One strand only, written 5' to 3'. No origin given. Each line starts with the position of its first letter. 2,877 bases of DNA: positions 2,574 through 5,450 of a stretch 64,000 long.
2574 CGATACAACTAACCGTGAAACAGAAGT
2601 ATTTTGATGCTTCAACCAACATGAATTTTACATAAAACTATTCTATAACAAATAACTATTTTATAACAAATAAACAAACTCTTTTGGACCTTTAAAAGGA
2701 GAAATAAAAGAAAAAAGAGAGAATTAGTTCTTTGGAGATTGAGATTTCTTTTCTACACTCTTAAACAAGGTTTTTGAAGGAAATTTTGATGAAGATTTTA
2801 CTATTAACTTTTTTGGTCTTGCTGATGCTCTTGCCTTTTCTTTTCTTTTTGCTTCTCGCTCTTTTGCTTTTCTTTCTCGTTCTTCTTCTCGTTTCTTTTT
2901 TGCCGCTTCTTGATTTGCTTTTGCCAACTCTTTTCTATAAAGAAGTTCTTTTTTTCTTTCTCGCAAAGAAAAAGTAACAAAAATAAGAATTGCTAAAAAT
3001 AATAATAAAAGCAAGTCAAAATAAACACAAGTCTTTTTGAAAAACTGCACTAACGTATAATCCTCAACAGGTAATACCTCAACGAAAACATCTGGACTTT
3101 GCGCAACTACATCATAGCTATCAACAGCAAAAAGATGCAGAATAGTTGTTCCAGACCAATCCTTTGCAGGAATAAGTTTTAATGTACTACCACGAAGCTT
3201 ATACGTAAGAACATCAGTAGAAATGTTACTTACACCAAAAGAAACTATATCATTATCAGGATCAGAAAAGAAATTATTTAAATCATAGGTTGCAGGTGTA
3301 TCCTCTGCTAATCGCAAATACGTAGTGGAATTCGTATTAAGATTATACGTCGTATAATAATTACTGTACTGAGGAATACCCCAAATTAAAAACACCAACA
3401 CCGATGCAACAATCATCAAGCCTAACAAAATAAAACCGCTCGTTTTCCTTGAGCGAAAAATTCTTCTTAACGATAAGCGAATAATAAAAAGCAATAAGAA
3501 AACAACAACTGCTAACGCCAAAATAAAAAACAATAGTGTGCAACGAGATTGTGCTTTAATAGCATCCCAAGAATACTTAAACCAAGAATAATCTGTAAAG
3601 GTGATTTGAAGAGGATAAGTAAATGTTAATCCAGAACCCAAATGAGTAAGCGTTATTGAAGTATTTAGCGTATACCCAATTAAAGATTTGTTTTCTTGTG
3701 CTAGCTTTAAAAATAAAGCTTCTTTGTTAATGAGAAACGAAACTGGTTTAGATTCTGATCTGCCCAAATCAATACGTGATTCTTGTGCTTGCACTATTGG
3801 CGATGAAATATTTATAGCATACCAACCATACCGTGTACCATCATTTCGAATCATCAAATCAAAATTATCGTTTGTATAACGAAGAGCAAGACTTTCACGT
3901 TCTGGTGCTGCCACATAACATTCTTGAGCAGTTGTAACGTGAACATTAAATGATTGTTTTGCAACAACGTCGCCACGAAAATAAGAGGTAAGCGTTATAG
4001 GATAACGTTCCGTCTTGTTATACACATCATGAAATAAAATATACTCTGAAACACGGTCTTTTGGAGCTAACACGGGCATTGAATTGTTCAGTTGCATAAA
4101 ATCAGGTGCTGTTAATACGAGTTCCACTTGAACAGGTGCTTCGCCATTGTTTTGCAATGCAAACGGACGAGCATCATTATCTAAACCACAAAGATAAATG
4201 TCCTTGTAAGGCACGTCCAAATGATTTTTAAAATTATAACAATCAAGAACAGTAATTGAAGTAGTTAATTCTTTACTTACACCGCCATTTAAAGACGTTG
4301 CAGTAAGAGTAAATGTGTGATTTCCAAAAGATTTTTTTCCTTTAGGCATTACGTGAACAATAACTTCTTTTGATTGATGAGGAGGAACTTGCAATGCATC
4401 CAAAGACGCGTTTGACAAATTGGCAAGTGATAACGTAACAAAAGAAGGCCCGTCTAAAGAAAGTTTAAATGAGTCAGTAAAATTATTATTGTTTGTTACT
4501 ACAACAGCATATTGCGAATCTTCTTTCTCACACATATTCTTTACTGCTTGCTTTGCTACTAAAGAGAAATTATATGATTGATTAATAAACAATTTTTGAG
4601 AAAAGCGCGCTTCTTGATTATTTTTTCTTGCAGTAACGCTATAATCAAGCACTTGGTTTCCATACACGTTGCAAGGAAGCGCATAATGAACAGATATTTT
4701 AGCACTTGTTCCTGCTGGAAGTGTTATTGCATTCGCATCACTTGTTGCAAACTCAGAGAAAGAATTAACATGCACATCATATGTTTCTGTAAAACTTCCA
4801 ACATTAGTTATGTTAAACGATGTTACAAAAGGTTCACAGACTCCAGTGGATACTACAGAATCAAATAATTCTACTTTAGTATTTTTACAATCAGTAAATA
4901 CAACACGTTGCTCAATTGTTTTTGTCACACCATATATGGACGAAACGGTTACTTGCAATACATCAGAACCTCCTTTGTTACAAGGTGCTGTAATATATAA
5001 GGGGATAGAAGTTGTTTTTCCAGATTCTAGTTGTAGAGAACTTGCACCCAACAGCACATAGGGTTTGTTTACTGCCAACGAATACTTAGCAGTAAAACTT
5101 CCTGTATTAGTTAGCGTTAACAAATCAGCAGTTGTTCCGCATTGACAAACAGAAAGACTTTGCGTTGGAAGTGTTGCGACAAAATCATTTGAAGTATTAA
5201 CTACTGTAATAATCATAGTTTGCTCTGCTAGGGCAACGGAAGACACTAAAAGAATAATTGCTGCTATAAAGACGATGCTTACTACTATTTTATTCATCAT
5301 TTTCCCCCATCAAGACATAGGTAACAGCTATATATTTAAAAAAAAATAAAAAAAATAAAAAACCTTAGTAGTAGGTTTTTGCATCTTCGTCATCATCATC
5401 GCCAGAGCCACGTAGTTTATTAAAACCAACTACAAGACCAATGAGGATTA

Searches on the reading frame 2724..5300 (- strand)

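Call 20: search_protein_families(library=pfam, proteins=[window:2724-5300:-], max_evalue=0.00001)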
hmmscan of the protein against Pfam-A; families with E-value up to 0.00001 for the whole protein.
window:2724-5300:- (858 aa): 1 family
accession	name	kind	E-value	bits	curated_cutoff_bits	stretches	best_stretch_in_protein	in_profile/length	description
PF11614.14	FixG_C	-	8.3e-09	36.1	25.6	0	263-346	34-113/119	IG-like fold at C-terminal of FixG, putative oxidoreductase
